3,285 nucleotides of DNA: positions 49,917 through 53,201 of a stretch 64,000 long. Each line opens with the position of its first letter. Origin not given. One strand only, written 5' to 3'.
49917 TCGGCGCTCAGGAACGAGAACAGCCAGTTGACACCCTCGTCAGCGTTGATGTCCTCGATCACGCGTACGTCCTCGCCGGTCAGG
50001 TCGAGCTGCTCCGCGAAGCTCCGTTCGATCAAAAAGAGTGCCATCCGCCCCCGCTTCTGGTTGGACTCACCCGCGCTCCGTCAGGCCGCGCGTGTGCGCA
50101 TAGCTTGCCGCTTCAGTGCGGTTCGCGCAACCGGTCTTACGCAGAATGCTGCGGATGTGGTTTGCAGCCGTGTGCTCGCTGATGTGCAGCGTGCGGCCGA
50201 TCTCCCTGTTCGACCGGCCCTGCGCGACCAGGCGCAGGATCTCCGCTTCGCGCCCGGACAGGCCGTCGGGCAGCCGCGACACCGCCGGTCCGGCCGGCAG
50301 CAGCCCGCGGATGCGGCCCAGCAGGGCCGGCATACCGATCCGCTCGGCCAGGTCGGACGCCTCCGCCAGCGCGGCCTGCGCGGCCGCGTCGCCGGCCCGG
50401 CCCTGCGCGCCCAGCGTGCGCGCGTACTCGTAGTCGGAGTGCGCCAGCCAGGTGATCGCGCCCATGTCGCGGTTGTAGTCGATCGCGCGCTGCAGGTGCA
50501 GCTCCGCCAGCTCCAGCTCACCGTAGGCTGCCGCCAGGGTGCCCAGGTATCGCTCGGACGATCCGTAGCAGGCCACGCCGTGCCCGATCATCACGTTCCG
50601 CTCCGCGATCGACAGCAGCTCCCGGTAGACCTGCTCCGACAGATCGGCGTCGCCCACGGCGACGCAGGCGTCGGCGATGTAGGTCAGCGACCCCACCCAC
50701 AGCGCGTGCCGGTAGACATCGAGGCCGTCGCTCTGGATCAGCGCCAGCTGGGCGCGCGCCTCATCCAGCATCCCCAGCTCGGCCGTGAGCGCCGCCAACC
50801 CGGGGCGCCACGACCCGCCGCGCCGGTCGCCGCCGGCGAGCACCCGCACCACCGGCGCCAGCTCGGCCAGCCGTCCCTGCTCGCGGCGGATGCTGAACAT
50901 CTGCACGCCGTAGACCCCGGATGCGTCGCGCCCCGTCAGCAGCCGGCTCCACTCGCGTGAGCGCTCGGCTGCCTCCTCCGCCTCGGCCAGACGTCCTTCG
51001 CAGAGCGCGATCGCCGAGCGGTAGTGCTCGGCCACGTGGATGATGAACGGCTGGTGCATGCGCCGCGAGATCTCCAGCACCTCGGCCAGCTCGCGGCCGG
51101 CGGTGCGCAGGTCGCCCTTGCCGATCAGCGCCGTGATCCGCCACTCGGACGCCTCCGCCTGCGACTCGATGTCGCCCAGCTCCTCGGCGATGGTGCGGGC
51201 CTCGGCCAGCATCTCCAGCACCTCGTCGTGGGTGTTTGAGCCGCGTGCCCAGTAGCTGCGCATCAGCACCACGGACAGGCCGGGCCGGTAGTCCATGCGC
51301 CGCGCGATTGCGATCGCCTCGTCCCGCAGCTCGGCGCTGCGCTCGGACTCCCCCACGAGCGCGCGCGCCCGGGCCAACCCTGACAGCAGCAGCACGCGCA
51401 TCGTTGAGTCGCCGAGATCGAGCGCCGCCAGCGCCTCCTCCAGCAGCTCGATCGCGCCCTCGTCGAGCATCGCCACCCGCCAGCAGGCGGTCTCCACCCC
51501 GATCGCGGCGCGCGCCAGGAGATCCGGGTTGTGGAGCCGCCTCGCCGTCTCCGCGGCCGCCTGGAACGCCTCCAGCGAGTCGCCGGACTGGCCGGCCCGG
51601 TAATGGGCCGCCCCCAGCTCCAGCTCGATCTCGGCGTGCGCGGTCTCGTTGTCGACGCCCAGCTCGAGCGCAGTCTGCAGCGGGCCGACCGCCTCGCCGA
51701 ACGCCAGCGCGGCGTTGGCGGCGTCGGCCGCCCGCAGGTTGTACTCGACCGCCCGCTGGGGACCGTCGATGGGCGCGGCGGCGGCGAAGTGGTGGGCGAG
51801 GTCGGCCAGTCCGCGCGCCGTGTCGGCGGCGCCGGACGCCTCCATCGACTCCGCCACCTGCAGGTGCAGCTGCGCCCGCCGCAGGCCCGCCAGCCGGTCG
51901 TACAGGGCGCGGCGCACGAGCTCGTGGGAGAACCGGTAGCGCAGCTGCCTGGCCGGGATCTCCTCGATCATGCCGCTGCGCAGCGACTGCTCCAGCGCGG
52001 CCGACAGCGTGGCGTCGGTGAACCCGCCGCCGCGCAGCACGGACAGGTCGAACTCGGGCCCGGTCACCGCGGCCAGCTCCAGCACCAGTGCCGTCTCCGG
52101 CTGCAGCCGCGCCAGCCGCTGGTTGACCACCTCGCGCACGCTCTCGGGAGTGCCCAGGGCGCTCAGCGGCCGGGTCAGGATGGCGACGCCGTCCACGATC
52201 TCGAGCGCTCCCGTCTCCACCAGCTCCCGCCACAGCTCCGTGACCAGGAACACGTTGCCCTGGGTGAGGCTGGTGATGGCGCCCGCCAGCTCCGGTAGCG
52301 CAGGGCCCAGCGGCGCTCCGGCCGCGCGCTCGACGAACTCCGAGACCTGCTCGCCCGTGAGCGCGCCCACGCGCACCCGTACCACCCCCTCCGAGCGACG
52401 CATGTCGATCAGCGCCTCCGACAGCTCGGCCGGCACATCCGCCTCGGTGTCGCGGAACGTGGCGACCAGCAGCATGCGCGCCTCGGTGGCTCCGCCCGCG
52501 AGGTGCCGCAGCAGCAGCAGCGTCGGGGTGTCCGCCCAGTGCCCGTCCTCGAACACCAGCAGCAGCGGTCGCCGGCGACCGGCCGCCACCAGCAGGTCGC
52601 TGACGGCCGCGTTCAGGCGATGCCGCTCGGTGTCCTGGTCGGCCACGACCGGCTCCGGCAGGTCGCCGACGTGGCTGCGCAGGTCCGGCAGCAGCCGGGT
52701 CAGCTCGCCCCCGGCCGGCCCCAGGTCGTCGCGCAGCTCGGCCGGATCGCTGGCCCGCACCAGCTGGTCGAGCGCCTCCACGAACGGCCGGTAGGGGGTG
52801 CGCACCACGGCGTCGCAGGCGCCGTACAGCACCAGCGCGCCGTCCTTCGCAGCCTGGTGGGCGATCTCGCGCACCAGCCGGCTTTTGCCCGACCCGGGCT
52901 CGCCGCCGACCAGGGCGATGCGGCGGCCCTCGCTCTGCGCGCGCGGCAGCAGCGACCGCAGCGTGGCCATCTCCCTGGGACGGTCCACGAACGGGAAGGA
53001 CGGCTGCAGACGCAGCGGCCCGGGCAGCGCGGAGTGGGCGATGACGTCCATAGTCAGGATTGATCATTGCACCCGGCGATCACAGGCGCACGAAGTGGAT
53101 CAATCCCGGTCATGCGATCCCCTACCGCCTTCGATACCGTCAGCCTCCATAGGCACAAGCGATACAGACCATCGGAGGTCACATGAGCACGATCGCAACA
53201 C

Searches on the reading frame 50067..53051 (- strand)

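Call 16: search_protein_families(library=pfam, proteins=[window:50067-53051:-], max_evalue=0.001)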
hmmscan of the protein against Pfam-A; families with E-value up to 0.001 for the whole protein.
window:50067-53051:- (994 aa): 7 families
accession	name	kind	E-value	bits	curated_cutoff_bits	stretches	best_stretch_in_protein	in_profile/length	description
PF13191.12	AAA_16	-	1.5e-29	104.1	32.6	1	21-195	2-166/167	AAA ATPase domain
PF00196.25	GerE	-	3.9e-16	58.9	23.5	1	930-985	2-57/57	Bacterial regulatory proteins, luxR family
PF13401.12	AAA_22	-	1.9e-05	25.4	27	1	41-196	3-121/130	AAA domain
PF25199.1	nSTAND_NTPase5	-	0.00011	22.5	34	1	30-148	28-142/145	Novel STAND NTPase 5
PF13424.12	TPR_12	-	0.00013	22.6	30.1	0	473-543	3-74/77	Tetratricopeptide repeat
PF13384.12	HTH_23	-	0.0003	21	24.6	1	936-967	8-39/50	Homeodomain-like domain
PF01637.24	ATPase_2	-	0.00041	20.6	33.2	1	21-76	1-53/225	ATPase domain predominantly from Archaea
